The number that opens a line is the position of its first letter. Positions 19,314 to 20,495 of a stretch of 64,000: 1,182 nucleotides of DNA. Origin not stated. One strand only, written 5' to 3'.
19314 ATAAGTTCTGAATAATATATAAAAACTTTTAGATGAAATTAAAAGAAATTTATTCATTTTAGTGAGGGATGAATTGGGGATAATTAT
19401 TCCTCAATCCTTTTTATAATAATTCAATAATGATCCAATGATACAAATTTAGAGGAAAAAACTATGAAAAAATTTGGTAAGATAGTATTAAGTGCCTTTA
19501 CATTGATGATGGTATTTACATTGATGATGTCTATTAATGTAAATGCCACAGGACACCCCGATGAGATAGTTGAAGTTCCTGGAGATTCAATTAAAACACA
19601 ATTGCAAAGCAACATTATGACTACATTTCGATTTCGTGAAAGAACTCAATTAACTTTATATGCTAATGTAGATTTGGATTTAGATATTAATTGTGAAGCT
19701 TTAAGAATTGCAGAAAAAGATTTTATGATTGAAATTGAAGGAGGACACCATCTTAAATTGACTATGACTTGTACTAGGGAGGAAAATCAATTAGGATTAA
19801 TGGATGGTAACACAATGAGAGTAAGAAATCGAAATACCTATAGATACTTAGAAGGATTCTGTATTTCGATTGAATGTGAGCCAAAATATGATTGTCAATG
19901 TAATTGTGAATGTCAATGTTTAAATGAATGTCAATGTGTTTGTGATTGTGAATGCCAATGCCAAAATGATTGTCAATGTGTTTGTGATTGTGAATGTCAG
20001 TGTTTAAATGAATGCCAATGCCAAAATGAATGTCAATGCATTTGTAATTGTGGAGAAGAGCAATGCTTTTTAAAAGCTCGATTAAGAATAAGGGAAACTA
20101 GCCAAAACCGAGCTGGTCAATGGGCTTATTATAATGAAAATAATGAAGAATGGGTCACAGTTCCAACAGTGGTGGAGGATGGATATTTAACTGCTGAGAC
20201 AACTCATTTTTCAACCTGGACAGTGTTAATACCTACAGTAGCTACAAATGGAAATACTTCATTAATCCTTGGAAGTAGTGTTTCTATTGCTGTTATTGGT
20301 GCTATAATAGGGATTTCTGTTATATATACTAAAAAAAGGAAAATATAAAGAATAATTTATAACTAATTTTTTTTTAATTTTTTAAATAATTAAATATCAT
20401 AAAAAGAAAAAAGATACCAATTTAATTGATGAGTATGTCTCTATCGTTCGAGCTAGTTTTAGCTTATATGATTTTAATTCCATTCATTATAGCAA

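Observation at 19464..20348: Cell-surface protein carrying a 25-cysteine CxC array (metallothionein-like) inserted in a beta-rich ectodomain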

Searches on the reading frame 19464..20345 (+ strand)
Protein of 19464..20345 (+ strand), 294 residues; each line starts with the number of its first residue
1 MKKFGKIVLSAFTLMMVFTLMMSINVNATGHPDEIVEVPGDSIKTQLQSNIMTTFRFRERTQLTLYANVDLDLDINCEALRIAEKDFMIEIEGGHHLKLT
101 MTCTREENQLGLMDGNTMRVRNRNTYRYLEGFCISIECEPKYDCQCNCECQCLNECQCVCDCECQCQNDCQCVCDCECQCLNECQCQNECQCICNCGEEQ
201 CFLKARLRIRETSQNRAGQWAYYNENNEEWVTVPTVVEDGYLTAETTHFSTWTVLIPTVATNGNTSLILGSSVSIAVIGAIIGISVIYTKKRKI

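Call 3: search_protein_families(library=pfam, proteins=[window:19464-20345:+], max_evalue=10)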
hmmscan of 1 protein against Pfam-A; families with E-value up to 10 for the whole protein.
window:19464-20345:+ (294 aa): 0 families

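Call 6: find_homologous_proteins(query=window:19464-20345:+, max_evalue=0.01)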
Query window:19464-20345:+ (294 aa): 123 proteins with E <= 0.01 among 456 candidates; the best 120 are listed.
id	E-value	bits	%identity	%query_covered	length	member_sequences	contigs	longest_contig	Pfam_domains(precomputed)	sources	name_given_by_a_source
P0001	1.0e-198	676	100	100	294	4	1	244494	-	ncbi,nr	ncbi:MAG: hypothetical protein CEE43_00320 [Promethearchaeota archaeon Loki_b32]|nr:MAG: hypothetica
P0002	4.4e-162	556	87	100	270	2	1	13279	-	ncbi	-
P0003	1.2e-141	489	65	100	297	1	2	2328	-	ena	-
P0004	6.3e-139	480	62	100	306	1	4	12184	-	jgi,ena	-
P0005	1.6e-132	459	61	100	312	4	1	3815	-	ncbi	ncbi:MAG: hypothetical protein ACFFBK_12560 [Promethearchaeota archaeon]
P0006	1.5e-131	456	61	100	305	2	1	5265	-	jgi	jgi:hypothetical protein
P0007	6.7e-130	450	59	100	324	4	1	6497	-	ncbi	-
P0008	2.9e-129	448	67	100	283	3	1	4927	-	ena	-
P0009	4.4e-127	441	64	100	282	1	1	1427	-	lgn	-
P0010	1.5e-121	423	64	100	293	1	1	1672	-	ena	-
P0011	2.0e-120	419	64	100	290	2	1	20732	-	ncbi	ncbi:MAG: hypothetical protein ACFE9J_08660 [Candidatus Hermodarchaeota archaeon]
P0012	4.8e-120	418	63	100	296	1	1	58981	-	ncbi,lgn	ncbi:MAG: hypothetical protein ACFE9Z_03420 [Promethearchaeota archaeon]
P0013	1.0e-119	417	64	100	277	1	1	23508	-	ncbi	ncbi:MAG: hypothetical protein ACFE9S_11255 [Candidatus Hermodarchaeota archaeon]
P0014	1.8e-118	413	54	99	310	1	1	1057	-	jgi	jgi:hypothetical protein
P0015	1.9e-117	409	65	100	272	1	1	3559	-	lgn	-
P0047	6.4e-103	362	60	100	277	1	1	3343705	-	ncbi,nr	ncbi:MAG: hypothetical protein JSV62_01300 [Promethearchaeota archaeon]|nr:MAG: hypothetical protein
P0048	1.5e-102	361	47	99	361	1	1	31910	-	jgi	-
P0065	2.1e-95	337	51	99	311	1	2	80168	-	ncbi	ncbi:MAG: hypothetical protein ACFFC9_07390 [Promethearchaeota archaeon]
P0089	3.8e-78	280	47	98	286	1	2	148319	-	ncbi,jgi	jgi:hypothetical protein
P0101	7.4e-69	250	43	100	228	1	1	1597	-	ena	-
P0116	5.0e-53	198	52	66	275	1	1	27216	-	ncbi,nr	ncbi:MAG: hypothetical protein KGD72_06420, partial [Candidatus Lokiarchaeota archaeon]|nr:hypotheti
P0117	4.3e-50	188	36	99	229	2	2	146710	-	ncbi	ncbi:MAG: hypothetical protein ACFFAS_15645 [Promethearchaeota archaeon]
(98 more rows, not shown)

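Call 13: find_encoding_contigs(protein=P0047, flank=8000, max_places=2)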
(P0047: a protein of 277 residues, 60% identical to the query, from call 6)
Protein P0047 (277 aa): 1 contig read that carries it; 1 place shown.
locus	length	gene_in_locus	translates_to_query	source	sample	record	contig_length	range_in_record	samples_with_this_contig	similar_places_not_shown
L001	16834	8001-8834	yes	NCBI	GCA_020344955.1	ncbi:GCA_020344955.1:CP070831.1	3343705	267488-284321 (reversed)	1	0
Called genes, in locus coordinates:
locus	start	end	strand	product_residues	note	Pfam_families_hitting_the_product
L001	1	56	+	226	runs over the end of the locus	PF08617:CGI-121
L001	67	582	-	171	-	PF02926:THUMP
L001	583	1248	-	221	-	PF01300:Sua5_yciO_yrdC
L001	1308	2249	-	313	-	PF02775:TPP_enzyme_C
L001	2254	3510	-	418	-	PF01855:POR_N, PF02780:Transketolase_C (faint), PF17147:PFOR_II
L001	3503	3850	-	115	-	PF13484:Fer4_16 (faint), PF12797:Fer4_2 (faint), PF12837:Fer4_6 (faint), PF13237:Fer4_10 (weak), PF14697:Fer4_21, PF12838:Fer4_7, PF13187:Fer4_9 (weak), PF00037:Fer4 (weak)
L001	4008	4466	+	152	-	-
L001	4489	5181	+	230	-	PF00215:OMPdecase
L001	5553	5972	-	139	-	-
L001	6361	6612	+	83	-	-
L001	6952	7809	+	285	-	-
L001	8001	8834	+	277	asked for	-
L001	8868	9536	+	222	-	-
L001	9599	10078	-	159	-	PF01625:PMSR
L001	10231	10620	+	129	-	PF01641:SelR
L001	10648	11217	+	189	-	PF01209:Ubie_methyltran, PF02353:CMAS, PF08003:Methyltransf_9 (weak), PF13489:Methyltransf_23, PF13847:Methyltransf_31, PF08241:Methyltransf_11, PF08242:Methyltransf_12, PF13649:Methyltransf_25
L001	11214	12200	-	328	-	PF00355:Rieske, PF19112:VanA_C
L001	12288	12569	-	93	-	PF13248:Zn_ribbon_3 (faint)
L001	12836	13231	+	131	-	-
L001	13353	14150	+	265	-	PF12724:Flavodoxin_5 (weak), PF13183:Fer4_8 (faint), PF13484:Fer4_16 (faint), PF12838:Fer4_7 (faint), PF14697:Fer4_21 (faint), PF00037:Fer4 (faint), PF12837:Fer4_6 (faint)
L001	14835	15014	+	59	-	-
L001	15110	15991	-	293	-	PF12797:Fer4_2 (faint), PF12837:Fer4_6 (faint), PF13237:Fer4_10, PF14697:Fer4_21 (weak), PF13187:Fer4_9, PF00037:Fer4 (weak), PF12838:Fer4_7 (weak), PF00881:Nitroreductase, +4 more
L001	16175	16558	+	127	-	-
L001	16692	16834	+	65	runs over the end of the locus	-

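Call 14: find_encoding_contigs(protein=P0117, flank=8000, max_places=2)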
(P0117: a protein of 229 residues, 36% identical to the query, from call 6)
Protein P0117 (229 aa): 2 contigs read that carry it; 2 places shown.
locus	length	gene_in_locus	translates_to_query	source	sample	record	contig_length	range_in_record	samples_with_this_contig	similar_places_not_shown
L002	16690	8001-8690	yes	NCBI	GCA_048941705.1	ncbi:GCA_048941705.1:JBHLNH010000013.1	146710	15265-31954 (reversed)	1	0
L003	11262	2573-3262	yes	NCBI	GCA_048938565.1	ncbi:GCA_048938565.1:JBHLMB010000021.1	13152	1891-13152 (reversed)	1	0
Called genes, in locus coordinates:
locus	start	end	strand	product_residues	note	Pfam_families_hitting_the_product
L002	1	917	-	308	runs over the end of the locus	-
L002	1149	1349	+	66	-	PF01194:RNA_pol_N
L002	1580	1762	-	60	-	PF01246:Ribosomal_L24e, PF06467:zf-FCS (weak)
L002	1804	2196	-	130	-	PF01092:Ribosomal_S6e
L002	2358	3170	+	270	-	-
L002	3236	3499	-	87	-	PF23598:LRR_14, PF00560:LRR_1 (faint), PF12799:LRR_4 (weak), PF13855:LRR_8 (weak)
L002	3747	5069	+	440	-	PF08714:Fae, PF00215:OMPdecase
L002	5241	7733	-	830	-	PF01442:Apolipoprotein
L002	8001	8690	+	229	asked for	-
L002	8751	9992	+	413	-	PF01022:HTH_5 (faint), PF24266:HTH_HVO_0163_N, PF25212:HVO_A0114 (faint), PF13412:HTH_24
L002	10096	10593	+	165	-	PF00881:Nitroreductase, PF14512:TM1586_NiRdase (weak), PF00881:Nitroreductase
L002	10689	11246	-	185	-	-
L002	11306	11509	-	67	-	-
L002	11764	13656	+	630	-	PF13517:FG-GAP_3 (faint), PF01839:FG-GAP, PF01759:NTR (faint), PF16561:AMPK1_CBM (faint), PF01839:FG-GAP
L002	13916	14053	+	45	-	-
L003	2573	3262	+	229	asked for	-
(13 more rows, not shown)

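Call 18: search_protein_families(library=ncbifam, proteins=[window:19464-20345:+, P0101, P0117], max_evalue=1)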
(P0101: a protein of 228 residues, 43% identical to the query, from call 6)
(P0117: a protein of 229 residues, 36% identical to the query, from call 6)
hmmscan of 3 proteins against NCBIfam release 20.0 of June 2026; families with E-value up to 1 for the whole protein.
window:19464-20345:+ (294 aa): 0 families

P0101 (228 aa): 2 families
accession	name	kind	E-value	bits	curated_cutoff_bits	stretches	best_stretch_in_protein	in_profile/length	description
NF041738.1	GG_III-CTERM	domain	0.077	12.9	22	1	208-228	6-26/28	GGIII-like transmembrane region-containing protein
TIGR04429.1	Phr_nterm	subfamily_domain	0.89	10.2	25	0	1-25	1-25/28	Phr family secreted Rap phosphatase inhibitor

P0117 (229 aa): 1 family
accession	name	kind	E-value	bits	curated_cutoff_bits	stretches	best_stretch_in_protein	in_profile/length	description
NF045534.1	small_EYxxD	equivalog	0.017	14.8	29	1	211-228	13-31/37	EYxxD motif small membrane protein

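Call 19: search_protein_families(library=pfam, proteins=[P0101, P0117, P0048, P0116], max_evalue=1)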
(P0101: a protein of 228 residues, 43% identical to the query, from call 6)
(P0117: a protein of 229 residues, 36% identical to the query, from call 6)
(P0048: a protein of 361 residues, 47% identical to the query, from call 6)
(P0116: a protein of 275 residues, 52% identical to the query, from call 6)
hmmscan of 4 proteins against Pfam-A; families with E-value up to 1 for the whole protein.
P0101 (228 aa): 0 families

P0117 (229 aa): 1 family
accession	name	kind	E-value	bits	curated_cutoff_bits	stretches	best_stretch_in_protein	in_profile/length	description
PF19119.5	DUF5803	-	0.0096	15.9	25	1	125-184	47-105/196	Family of unknown function (DUF5803)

P0048 (361 aa): 1 family
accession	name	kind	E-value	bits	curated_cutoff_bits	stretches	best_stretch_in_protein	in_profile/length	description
PF09716.15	ETRAMP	-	0.19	12.2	29.1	0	334-360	54-80/81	Malarial early transcribed membrane protein (ETRAMP)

P0116 (275 aa): 0 families

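Call 20: predict_structure(alignment_id=A1)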
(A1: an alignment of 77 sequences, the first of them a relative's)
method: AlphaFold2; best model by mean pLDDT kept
length: 294 residues; sequences in the alignment: 77
mean_pLDDT: 71.2   pTM: 0.63
mean pLDDT of the five models: 71.2, 64.5, 62.0, 58.7, 58.4
residues with pLDDT >= 90: 141; 70-90: 27; 50-70: 28; < 50: 98
segments of 3 or more residues with pLDDT < 50: 20-28, 144-198, 261-286, 288-294
pLDDT, mean of each block of 10 residues (from residue 1): 60 61 44 91 95 94 95 96 94 91 95 89 85 93 46 35 31 34 35 42 87 93 94 94 95 88 39 37 47 39
secondary structure, 60 per line:
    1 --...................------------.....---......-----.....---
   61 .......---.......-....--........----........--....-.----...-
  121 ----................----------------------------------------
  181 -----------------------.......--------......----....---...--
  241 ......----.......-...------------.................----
elements in order: H3-21 E34-38 E42-47 E53-57 E61-67 E71-77 H79-82 E85-92 E97-104 E117-119 E125-140 E204-210 E219-224 E229-232 E236-238 E241-246 E251-257 H274-290

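Call 22: find_encoding_contigs(protein=P0089, flank=6000, max_places=2)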
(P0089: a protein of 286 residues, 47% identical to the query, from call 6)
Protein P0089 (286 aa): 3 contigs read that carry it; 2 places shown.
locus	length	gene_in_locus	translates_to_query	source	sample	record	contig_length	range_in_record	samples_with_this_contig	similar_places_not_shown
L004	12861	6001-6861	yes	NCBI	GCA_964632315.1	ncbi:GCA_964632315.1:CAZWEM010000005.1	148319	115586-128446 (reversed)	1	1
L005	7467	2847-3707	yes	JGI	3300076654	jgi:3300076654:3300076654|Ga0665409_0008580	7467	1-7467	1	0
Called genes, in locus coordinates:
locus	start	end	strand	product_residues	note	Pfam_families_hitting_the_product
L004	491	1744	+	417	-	-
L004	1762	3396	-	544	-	PF00025:Arf, PF00071:Ras, PF08477:Roc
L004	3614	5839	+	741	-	-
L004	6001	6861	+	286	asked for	-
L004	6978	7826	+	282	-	-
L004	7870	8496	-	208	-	PF00583:Acetyltransf_1, PF13508:Acetyltransf_7, PF13673:Acetyltransf_10 (weak)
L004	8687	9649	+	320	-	PF02517:Rce1-like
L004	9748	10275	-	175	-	-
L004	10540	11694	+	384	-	PF01208:URO-D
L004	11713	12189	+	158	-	PF01243:PNPOx_N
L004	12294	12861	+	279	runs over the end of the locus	PF02535:Zip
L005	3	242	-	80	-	?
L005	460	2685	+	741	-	-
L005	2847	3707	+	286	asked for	-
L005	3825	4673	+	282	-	-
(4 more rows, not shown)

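Call 23: find_encoding_contigs(protein=P0065, flank=6000, max_places=2)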
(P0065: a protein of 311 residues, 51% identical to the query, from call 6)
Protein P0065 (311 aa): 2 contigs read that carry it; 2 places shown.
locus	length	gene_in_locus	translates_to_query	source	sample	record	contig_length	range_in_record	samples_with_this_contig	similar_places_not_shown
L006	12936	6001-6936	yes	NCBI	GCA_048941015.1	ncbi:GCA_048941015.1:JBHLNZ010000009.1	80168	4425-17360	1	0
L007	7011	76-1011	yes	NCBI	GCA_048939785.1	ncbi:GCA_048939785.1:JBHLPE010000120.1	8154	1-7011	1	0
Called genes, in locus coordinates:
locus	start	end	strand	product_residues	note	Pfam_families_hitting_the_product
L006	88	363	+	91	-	PF01638:HxlR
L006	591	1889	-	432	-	-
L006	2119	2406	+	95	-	PF13192:Thioredoxin_3 (weak)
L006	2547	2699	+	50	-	PF13240:Zn_Ribbon_1 (weak), PF13248:Zn_ribbon_3 (weak)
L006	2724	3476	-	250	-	PF23023:Anti-Pycsar_Apyc1 (weak), PF00753:Lactamase_B (weak), PF12706:Lactamase_B_2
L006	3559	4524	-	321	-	PF08280:HTH_Mga (faint), PF13404:HTH_AsnC-type, PF13412:HTH_24, PF13730:HTH_36 (faint), PF13404:HTH_AsnC-type (weak), PF13412:HTH_24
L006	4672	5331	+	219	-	-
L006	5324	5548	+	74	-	-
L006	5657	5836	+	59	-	-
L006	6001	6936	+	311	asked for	-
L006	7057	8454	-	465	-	PF07690:MFS_1, PF13347:MFS_2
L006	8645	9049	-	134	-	-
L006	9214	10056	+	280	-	PF00561:Abhydrolase_1, PF12146:Hydrolase_4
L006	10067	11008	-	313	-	-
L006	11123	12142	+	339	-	PF01699:Na_Ca_ex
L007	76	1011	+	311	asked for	-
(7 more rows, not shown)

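Call 26: search_protein_families(library=pfam, alignment_id=A1, max_evalue=10)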
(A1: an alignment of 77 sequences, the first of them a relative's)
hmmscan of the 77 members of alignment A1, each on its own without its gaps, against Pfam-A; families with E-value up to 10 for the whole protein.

A. member 1, P0001 (294 aa): 0 families

B. families by the number of members that match (of 77 scanned): 43 families (the first 25 are shown)
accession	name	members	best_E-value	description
PF19119.5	DUF5803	11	0.00093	Family of unknown function (DUF5803)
PF00746.26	Gram_pos_anchor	9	0.094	LPXTG cell wall anchor motif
PF01034.25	Syndecan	6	0.25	Syndecan domain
PF17870.6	Insulin_TMD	4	0.0066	Insulin receptor trans-membrane segment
PF07262.16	CdiI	4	0.0095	CDI immunity protein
PF23166.1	Ig_N_CWD1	3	0.062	Alpha-glucan water dikinase 1 Ig-like N-terminal domain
PF13623.11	SurA_N_2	3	0.092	SurA-like N-terminal domain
PF04357.19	TamB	3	0.11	TamB, inner membrane protein subunit of TAM complex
PF25667.1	ASFV_P17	3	0.79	African swine fever virus minor capsid protein p17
PF13624.11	SurA_N_3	2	0.0065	SurA-like N-terminal domain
PF01764.32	Lipase_3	2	0.016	Lipase (class 3)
PF18926.5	DUF5676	2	0.035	2TM family of unknown function (DUF5676)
PF20297.4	MSSS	2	0.11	MutS2 and Smr-associated SH3 domain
PF09716.15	ETRAMP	2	0.19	Malarial early transcribed membrane protein (ETRAMP)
PF01146.22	Caveolin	2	0.38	Caveolin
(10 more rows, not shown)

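Call 29: find_related_loci(query=A2, collection=genome_contigs, flank=6000)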
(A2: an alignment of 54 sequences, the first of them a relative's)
Query A2 (228 aa) in genome_contigs; peptide patterns used: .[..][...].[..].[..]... (x = any residue, [..] = any of these).
112 stretches matched a pattern; 103 encode a relative of the query (tblastn E <= 1e-3); the best 80 are kept; 80 distinct loci.
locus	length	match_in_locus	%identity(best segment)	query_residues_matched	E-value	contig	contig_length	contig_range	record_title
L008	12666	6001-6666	94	7-228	2e-141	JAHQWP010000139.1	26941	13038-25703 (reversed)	MAG: Promethearchaeia archaeon isolate ABR11 NODE_378_length_26941_cov_6, whole genome shotgun sequence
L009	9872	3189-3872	89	1-228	1e-140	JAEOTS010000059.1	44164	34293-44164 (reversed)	MAG: Promethearchaeota archaeon isolate YT5_023 k127_15340485, whole genome shotgun sequence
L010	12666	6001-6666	85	7-228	5e-128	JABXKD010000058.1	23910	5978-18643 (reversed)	MAG: Promethearchaeota archaeon isolate Hel_238_bin105 NODE_58_length_23910_cov_28.106029, whole genome shotgun sequence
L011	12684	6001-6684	79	1-228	4e-124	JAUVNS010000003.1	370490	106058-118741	MAG: Promethearchaeota archaeon isolate CSMAG_616 CSMAG_616_k141_291449_length_370490_cov_13.9679, whole genome shotgun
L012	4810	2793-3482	76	1-228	2e-119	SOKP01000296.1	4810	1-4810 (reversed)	MAG: Promethearchaeota archaeon isolate E44_bin85 NODE_11242_length_4810_cov_65.664353, whole genome shotgun sequence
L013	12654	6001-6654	73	10-228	8e-110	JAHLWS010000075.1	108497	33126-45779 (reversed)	MAG: Promethearchaeota archaeon isolate 33X4 k141_68104, whole genome shotgun sequence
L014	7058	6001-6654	71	10-228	3e-108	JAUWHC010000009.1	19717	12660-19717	MAG: Promethearchaeota archaeon isolate CSMAG_2258 CSMAG_2258_k141_510225_length_19717_cov_11.4630, whole genome shotgun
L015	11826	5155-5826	73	1-224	1e-106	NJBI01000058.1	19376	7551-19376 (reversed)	MAG: Promethearchaeota archaeon Loki_b31 2135, whole genome shotgun sequence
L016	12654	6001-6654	69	10-228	2e-104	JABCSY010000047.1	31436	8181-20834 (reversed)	MAG: Promethearchaeota archaeon isolate HM4_B22 NODE_481_length_31436_cov_1.082692, whole genome shotgun sequence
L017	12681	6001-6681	65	1-228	3e-103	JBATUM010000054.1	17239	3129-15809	MAG: Promethearchaeia archaeon isolate MFD12951_ilm_asm_bin5 k127_43742, whole genome shotgun sequence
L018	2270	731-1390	68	10-228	2e-107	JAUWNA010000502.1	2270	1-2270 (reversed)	MAG: Promethearchaeota archaeon isolate CSMAG_2412 CSMAG_2412_k141_271032_length_2270_cov_3.0000, whole genome shotgun s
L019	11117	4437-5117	67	1-228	2e-100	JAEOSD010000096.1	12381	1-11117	MAG: Promethearchaeota archaeon isolate Yap2000.bin6.138 contig-145_6691, whole genome shotgun sequence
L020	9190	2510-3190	64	1-228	5e-99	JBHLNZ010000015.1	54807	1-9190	MAG: Promethearchaeota archaeon isolate DZ2S.411 DZ2S.411@1441, whole genome shotgun sequence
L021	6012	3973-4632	65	8-228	6e-99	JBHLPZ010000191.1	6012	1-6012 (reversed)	MAG: Candidatus Odinarchaeota archaeon isolate H3B.4 H3B.4@33210, whole genome shotgun sequence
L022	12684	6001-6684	63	1-228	2e-95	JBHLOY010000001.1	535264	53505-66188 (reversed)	MAG: Promethearchaeota archaeon isolate DZ3S.305 DZ3S.305@2, whole genome shotgun sequence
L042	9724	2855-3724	43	1-228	1e-69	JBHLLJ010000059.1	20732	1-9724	MAG: Candidatus Hermodarchaeota archaeon isolate DZ1M.436 DZ1M.436@8999, whole genome shotgun sequence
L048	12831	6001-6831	43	1-228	1e-67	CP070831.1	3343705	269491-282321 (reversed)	MAG: Promethearchaeota archaeon isolate bin108 chromosome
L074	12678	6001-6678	44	1-228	2e-57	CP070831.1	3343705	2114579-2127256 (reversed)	MAG: Promethearchaeota archaeon isolate bin108 chromosome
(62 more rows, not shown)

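Call 35: predict_structure(alignment_id=A2)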
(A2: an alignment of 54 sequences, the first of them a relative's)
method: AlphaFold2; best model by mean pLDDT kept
length: 228 residues; sequences in the alignment: 54
mean_pLDDT: 66.5   pTM: 0.57
mean pLDDT of the five models: 66.5, 58.2, 52.3, 51.9, 51.3
residues with pLDDT >= 90: 5; 70-90: 110; 50-70: 66; < 50: 47
segments of 3 or more residues with pLDDT < 50: 17-28, 107-124, 128-132, 201-211
pLDDT, mean of each block of 10 residues (from residue 1): 61 55 39 86 87 81 81 77 65 78 56 42 49 59 74 74 78 81 77 69 38 59 63
secondary structure, 60 per line:
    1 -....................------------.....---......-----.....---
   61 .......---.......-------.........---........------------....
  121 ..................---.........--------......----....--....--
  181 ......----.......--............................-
elements in order: H2-21 E34-38 E42-47 E53-57 E61-67 E71-77 E85-93 E97-104 E117-120 E124-138 E142-150 E159-164 E169-172 E175-178 E181-186 E191-197 H200-227
